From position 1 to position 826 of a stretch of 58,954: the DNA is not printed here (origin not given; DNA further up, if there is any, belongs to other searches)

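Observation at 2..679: DENN-domain-like protein in an archaeon (truncated at the window edge)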

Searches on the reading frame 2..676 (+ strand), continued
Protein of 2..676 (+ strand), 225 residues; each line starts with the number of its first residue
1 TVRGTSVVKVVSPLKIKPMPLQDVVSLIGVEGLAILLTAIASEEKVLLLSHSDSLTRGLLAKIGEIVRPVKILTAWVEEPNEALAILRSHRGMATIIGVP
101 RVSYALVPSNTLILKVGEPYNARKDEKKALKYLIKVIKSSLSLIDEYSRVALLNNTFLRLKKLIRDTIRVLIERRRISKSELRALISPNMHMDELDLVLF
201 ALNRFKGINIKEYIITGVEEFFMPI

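Call 36: fold_search(model_id=the predicted structure, library=pdb)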
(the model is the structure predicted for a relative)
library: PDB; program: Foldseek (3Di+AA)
matches with E <= 10: 957; with E <= 0.001: 3
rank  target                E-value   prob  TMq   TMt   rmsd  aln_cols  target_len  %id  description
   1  3tw8_C                2.8e-04  1.00  0.40  0.32  12.1       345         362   12  GEF domain of DENND 1B in complex with Rab GTPase Rab35 (released 2011-11-16)
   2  3tw8_A                3.3e-04  1.00  0.39  0.33  13.1       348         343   13  GEF domain of DENND 1B in complex with Rab GTPase Rab35 (released 2011-11-16)
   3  6l8d_C                5.3e-04  0.99  0.32  0.33  11.9       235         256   15  Hexameric structure of the ATPase subunit of magnesium chelatase (released 2020-01-15)
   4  6ekk_B                1.0e-03  1.00  0.41  0.31   8.3       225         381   14  Crystal structure of GEF domain of DENND 1A in complex with Rab GTPase Rab35-GDP bound state. (released 2018-10-17)
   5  6l8d_A                1.3e-03  0.97  0.31  0.32  11.5       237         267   12  Hexameric structure of the ATPase subunit of magnesium chelatase (released 2020-01-15)
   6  8osg_F                1.9e-03  0.95  0.32  0.33  11.5       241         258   14  AAA+ motor subunit ChlI of magnesium chelatase, hexamer conformation B (released 2023-09-06)
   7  6ekk_A                2.6e-03  1.00  0.43  0.33  12.0       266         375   11  Crystal structure of GEF domain of DENND 1A in complex with Rab GTPase Rab35-GDP bound state. (released 2018-10-17)
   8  6l8d_E                2.9e-03  0.97  0.33  0.34  11.5       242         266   12  Hexameric structure of the ATPase subunit of magnesium chelatase (released 2020-01-15)
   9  6ulg_L                3.9e-03  0.99  0.36  0.24   6.9       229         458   13  Cryo-EM structure of the FLCN-FNIP2-Rag-Ragulator complex (released 2019-11-20)
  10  9e2z_7                4.9e-03  0.60  0.29  0.16  20.4       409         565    8  Cryo-EM structure of human CMG helicase stalled at G4-containing DNA template (released 2025-03-26)
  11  6l8d_F                9.3e-03  0.85  0.31  0.32  11.4       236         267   12  Hexameric structure of the ATPase subunit of magnesium chelatase (released 2020-01-15)
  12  8w7m_7                1.1e-02  0.47  0.26  0.12  17.4       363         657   11  Yeast replisome in state V (released 2023-12-06)
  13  8rjf_A                1.4e-02  0.41  0.19  0.13  14.1       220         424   11  TadA/CpaF with ADP (released 2024-08-14)
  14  8osg_A                1.5e-02  0.84  0.34  0.33  12.1       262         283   11  AAA+ motor subunit ChlI of magnesium chelatase, hexamer conformation B (released 2023-09-06)
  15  1wpw_A                1.9e-02  0.18  0.17  0.15  14.7       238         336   12  Crystal Structure of IPMDH from Sulfolobus tokodaii (released 2004-10-05)
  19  8dhb_J                2.8e-02  0.82  0.38  0.31  24.7       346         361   13  Active FLCN GAP complex (released 2022-09-28)
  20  7o2w_B                3.2e-02  0.75  0.31  0.22   8.8       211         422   14  Structure of the C9orf72-SMCR8 complex (released 2021-07-21)
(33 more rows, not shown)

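Call 49: list_cluster_members(proteins=[P0001, P0002, P0003, P0004, P0006, P0007, P0008, P0009, P0010, P0012])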
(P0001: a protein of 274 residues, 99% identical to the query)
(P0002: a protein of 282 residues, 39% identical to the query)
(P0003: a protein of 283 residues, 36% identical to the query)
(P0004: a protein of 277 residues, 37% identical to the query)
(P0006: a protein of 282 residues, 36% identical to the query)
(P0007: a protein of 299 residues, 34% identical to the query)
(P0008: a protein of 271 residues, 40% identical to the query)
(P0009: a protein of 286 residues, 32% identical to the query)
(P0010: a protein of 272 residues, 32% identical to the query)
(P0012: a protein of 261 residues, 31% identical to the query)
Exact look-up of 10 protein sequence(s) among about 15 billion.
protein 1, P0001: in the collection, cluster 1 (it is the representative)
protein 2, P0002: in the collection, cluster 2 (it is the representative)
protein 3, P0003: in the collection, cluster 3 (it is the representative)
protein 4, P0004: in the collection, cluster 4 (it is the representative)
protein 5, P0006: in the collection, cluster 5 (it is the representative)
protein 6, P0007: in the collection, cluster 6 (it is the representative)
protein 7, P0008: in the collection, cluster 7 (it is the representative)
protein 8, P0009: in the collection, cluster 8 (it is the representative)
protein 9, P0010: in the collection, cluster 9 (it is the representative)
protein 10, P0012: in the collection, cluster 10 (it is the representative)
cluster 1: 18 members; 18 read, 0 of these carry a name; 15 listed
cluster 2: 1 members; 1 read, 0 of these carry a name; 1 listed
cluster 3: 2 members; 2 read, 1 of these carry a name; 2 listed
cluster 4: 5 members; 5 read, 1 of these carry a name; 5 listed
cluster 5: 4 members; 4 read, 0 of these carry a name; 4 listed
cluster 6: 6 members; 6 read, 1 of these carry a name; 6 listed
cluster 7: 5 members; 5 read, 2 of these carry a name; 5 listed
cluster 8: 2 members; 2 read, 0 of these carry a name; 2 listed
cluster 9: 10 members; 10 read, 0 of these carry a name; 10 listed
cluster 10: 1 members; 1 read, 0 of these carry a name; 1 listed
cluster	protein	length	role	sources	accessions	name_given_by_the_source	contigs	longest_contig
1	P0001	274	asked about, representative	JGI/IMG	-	-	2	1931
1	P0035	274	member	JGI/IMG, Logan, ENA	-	-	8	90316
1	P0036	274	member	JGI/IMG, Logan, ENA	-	-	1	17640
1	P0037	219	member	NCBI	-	-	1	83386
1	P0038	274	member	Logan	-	-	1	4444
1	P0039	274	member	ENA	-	-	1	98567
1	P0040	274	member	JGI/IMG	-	-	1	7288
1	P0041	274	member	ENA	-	-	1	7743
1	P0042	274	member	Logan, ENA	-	-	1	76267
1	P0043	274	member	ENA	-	-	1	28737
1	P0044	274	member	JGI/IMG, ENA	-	-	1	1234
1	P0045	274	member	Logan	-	-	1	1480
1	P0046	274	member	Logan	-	-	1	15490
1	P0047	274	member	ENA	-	-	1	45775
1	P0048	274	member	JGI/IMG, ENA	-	-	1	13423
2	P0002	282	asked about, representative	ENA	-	-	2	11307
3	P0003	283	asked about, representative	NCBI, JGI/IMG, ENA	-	-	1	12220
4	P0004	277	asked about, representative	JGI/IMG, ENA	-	-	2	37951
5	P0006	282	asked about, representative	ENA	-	-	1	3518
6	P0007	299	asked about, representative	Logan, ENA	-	-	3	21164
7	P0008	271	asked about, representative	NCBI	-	-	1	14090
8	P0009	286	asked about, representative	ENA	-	-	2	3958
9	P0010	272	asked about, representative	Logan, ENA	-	-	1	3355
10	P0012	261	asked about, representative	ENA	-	-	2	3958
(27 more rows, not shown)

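Call 51: find_encoding_contigs(protein=P0035, flank=10000, max_places=4)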
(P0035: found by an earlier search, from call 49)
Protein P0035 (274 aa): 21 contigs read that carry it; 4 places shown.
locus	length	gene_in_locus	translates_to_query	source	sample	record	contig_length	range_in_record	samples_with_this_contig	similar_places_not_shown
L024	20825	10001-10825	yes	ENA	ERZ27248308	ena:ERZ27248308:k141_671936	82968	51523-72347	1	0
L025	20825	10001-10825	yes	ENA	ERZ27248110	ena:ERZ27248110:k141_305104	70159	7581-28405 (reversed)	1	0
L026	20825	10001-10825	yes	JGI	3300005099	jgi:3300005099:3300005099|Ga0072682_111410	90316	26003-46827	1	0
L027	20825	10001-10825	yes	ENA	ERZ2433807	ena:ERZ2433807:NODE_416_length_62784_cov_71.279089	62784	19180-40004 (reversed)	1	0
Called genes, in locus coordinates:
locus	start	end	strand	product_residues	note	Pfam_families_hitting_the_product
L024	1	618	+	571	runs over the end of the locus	PF01944:SpoIIM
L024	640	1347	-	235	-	PF00156:Pribosyltran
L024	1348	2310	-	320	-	PF01087:GalP_UDP_transf, PF16285:DUF4931_N (faint), PF02744:GalP_UDP_tr_C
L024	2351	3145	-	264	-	PF01261:AP_endonuc_2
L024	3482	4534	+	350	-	PF04055:Radical_SAM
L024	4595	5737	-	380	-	PF00291:PALP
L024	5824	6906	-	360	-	PF00016:RuBisCO_large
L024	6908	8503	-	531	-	PF04675:DNA_ligase_A_N, PF01068:DNA_ligase_A_M, PF04679:DNA_ligase_A_C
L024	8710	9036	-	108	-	-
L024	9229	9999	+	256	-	-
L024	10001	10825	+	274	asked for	-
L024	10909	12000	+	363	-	PF05343:Peptidase_M42, PF02127:Peptidase_M18 (faint), PF01546:Peptidase_M20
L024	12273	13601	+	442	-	PF10102:DUF2341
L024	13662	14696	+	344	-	PF24161:CCDC39, PF27241:CLIP1 (weak)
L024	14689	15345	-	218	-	PF00085:Thioredoxin (faint), PF13192:Thioredoxin_3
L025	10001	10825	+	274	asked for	-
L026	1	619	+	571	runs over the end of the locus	PF01944:SpoIIM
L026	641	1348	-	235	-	PF00156:Pribosyltran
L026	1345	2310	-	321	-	PF01087:GalP_UDP_transf, PF16285:DUF4931_N (faint), PF02744:GalP_UDP_tr_C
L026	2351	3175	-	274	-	PF01261:AP_endonuc_2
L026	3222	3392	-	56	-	-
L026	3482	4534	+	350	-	PF04055:Radical_SAM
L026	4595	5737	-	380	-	PF00291:PALP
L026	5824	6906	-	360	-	PF00016:RuBisCO_large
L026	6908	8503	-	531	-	PF04675:DNA_ligase_A_N, PF01068:DNA_ligase_A_M, PF04679:DNA_ligase_A_C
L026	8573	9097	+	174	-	PF06177:QueT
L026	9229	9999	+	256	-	-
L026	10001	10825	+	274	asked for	-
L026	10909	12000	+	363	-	PF05343:Peptidase_M42, PF02127:Peptidase_M18 (faint), PF01546:Peptidase_M20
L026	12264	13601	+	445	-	PF10102:DUF2341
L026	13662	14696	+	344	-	PF24161:CCDC39, PF27241:CLIP1 (weak)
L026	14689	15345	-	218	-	PF00085:Thioredoxin (faint), PF13192:Thioredoxin_3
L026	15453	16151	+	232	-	PF06026:Rib_5-P_isom_A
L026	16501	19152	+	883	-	PF01074:Glyco_hydro_38N, PF09261:Alpha-mann_mid, PF07748:Glyco_hydro_38C, PF17677:Glyco_hydro38C2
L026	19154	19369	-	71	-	PF01781:Ribosomal_L38e (weak)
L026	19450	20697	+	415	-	PF02310:B12-binding, PF04055:Radical_SAM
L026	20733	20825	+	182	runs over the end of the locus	-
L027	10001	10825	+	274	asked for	-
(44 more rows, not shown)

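Call 62: find_encoding_contigs(protein=P0004, flank=7000, max_places=2)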
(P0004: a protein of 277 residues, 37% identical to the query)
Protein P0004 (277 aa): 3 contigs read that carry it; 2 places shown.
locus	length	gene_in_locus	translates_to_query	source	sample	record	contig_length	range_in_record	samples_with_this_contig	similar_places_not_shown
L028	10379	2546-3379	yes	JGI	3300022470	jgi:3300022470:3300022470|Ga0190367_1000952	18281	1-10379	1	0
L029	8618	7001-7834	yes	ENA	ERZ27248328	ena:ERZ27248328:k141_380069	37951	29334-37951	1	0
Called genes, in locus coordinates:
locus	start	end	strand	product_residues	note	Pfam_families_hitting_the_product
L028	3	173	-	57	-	?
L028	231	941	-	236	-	PF09754:PAC2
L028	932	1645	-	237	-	-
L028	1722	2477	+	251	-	PF23023:Anti-Pycsar_Apyc1 (faint), PF00753:Lactamase_B, PF12706:Lactamase_B_2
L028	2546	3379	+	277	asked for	-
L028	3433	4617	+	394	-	PF01041:DegT_DnrJ_EryC1, PF00155:Aminotran_1_2, PF00266:Aminotran_5, PF05889:SepSecS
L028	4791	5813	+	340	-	PF01113:DapB_N, PF01408:GFO_IDH_MocA, PF03435:Sacchrp_dh_NADP (faint), PF19328:DAP_DH_C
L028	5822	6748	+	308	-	PF14336:GLUCM-like_C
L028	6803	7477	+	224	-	PF17645:Amdase, PF01177:Asp_Glu_race (weak)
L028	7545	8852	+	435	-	PF13433:Peripla_BP_5, PF13458:Peripla_BP_6, PF01094:ANF_receptor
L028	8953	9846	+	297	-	PF02653:BPD_transp_2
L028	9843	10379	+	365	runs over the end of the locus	PF02653:BPD_transp_2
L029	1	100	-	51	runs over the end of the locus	PF00832:Ribosomal_L39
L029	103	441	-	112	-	PF01984:dsDNA_bind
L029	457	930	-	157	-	PF01090:Ribosomal_S19e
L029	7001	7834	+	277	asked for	-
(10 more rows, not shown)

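Call 63: find_encoding_contigs(protein=P0007, flank=7000, max_places=2)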
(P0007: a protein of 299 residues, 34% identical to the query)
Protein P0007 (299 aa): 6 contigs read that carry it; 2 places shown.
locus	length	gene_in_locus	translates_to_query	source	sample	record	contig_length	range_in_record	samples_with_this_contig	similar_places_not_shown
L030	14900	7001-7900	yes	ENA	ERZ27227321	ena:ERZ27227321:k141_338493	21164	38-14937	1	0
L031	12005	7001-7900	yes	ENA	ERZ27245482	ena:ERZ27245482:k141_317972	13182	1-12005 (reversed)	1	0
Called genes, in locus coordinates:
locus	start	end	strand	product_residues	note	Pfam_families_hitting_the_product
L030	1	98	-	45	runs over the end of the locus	?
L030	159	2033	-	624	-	PF02730:AFOR_N, PF01314:AFOR_C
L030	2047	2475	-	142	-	PF13237:Fer4_10, PF13247:Fer4_11, PF14697:Fer4_21, PF12838:Fer4_7, PF13187:Fer4_9, PF12797:Fer4_2, PF00037:Fer4, PF12837:Fer4_6, +9 more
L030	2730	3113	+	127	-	PF01981:PTH2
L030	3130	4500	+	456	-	PF01142:TruD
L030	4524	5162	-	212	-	PF09754:PAC2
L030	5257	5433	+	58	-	-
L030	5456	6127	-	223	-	-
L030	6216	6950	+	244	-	PF23023:Anti-Pycsar_Apyc1 (faint), PF00753:Lactamase_B, PF12706:Lactamase_B_2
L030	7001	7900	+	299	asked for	-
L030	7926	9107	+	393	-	PF00155:Aminotran_1_2 (weak), PF00266:Aminotran_5, PF05889:SepSecS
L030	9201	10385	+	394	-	PF01855:POR_N, PF02780:Transketolase_C, PF17147:PFOR_II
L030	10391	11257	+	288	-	PF02775:TPP_enzyme_C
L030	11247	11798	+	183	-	PF01558:POR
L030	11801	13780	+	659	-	PF07992:Pyr_redox_2 (weak), PF00890:FAD_binding_2, PF01266:DAO (weak), PF12831:FAD_oxidored, PF13450:NAD_binding_8, PF00037:Fer4 (weak), PF12838:Fer4_7, PF13187:Fer4_9, +10 more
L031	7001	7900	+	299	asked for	-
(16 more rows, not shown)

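Call 64: find_encoding_contigs(protein=P0008, flank=7000, max_places=2)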
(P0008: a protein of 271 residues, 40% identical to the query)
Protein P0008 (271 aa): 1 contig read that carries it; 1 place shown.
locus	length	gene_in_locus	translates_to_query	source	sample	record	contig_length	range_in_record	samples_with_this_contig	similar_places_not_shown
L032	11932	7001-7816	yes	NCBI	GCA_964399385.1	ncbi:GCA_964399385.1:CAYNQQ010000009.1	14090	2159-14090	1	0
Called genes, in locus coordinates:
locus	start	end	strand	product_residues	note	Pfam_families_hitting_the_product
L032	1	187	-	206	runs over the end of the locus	PF02391:MoaE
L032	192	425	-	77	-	PF02597:ThiS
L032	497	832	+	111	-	-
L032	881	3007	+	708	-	PF01078:Mg_chelatase (faint), PF13191:AAA_16 (faint), PF07728:AAA_5 (faint), PF17863:AAA_lid_2, PF13519:VWA_2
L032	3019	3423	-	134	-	PF06677:Auto_anti-p27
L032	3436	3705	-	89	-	PF03685:UPF0147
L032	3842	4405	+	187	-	PF01965:DJ-1_PfpI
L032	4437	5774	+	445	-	PF01142:TruD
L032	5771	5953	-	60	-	-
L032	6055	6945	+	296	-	PF00953:Glycos_transf_4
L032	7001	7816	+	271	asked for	-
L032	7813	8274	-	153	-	PF13302:Acetyltransf_3, PF13527:Acetyltransf_9, PF00583:Acetyltransf_1, PF13673:Acetyltransf_10, PF13508:Acetyltransf_7, PF08445:FR47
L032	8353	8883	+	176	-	PF25084:LbH_EIF2B, PF25087:GMPPB_C (faint), PF14602:Hexapep_2 (weak), PF00132:Hexapep, PF14602:Hexapep_2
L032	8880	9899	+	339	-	PF04007:DUF354, PF13439:Glyco_transf_4, PF13579:Glyco_trans_4_4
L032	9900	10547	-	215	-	-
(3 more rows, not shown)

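Call 65: find_encoding_contigs(protein=P0019, flank=6000, max_places=2)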
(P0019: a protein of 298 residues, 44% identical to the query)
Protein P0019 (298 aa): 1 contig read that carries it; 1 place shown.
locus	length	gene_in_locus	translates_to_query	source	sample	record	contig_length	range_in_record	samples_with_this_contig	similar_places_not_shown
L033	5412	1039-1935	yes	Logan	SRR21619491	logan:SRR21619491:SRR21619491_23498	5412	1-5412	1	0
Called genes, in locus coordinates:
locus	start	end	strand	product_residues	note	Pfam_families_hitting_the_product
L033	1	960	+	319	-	?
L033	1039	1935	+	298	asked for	-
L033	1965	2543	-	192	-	PF00156:Pribosyltran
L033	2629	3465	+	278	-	PF01564:Spermine_synth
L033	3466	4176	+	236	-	PF00215:OMPdecase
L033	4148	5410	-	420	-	?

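Call 66: find_encoding_contigs(protein=P0030, flank=6000, max_places=2)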
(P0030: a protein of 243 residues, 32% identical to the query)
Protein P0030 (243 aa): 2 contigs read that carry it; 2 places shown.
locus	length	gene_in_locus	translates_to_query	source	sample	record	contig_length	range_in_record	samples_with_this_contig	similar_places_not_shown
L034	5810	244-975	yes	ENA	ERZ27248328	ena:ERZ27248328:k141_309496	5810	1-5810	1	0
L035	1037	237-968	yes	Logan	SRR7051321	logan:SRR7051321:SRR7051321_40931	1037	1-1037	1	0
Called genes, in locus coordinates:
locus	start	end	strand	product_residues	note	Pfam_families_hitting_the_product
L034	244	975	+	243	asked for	-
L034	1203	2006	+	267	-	-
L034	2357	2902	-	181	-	PF00252:Ribosomal_L16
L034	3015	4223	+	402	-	PF02749:QRPTase_N, PF01729:QRPTase_C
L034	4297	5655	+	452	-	PF01663:Phosphodiest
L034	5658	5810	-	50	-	?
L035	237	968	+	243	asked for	-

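Call 67: search_protein_families(library=padloc, proteins=[P0001, L001:99-866:+, P0002, P0009, P0012, P0019, P0030], max_evalue=0.01)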
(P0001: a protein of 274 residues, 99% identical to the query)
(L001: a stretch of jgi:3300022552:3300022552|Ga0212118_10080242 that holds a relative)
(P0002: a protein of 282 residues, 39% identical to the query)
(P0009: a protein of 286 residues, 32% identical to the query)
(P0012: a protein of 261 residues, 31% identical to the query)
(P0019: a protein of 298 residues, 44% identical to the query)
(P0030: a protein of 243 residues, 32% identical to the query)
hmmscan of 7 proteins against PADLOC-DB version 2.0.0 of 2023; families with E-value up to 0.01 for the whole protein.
P0001 (274 aa): 0 families

L001:99-866:+ (256 aa): 0 families

P0002 (282 aa): 0 families

P0009 (286 aa): 0 families

P0012 (261 aa): 0 families

P0019 (298 aa): 0 families

P0030 (243 aa): 0 families

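Call 74: find_related_loci(query=A4, collection=metagenome_contigs, flank=8000)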
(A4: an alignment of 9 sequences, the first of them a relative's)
Query A4 (274 aa) in metagenome_contigs; peptide patterns used: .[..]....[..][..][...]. (x = any residue, [..] = any of these).
68 stretches matched a pattern; 24 encode a relative of the query (tblastn E <= 1e-3); 24 distinct loci.
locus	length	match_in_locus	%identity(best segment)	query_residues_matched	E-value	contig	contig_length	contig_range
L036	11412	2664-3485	98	1-274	3e-178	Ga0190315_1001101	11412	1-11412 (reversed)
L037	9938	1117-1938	98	1-274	3e-178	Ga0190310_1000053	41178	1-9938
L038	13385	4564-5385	98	1-274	3e-178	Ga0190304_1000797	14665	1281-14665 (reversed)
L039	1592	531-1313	37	1-259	4e-50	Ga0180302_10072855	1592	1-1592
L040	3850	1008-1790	36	1-259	2e-48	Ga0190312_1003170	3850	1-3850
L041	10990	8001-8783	36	1-259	2e-44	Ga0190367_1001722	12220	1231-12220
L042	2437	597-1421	37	1-270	4e-44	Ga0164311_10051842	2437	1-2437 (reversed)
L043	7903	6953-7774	36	1-273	6e-42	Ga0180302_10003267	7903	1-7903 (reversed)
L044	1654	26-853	34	1-270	3e-42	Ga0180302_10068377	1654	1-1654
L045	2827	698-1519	37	1-273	2e-40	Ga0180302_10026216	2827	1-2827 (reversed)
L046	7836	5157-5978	38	1-273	1e-39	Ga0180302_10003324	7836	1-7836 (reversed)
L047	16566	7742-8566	32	1-271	2e-37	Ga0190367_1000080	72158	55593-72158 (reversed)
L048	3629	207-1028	34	1-270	5e-37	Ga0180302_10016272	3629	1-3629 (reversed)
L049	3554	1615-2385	38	1-254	9e-37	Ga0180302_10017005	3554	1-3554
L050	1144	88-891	31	1-270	2e-31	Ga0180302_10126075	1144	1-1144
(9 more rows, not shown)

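Call 81: search_protein_families(library=ncbifam, alignment_id=A2, max_evalue=0.1)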
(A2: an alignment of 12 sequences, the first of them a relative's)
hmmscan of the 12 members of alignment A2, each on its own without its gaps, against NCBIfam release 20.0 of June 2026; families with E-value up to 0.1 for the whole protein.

A. member 1, P0001 (274 aa): 2 families
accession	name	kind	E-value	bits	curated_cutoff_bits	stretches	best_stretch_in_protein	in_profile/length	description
NF046044.1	PnpS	equivalog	0.018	14.1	400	1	164-239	42-117/390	two-component system histidine kinase PnpS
NF007912.0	PRK10625.1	equivalog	0.08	12.3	415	0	19-54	209-244/346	NADP(H)-dependent aldo-keto reductase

B. families by the number of members that match (of 12 scanned): 2 families
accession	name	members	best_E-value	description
NF046044.1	PnpS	1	0.018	two-component system histidine kinase PnpS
NF007912.0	PRK10625.1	1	0.08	NADP(H)-dependent aldo-keto reductase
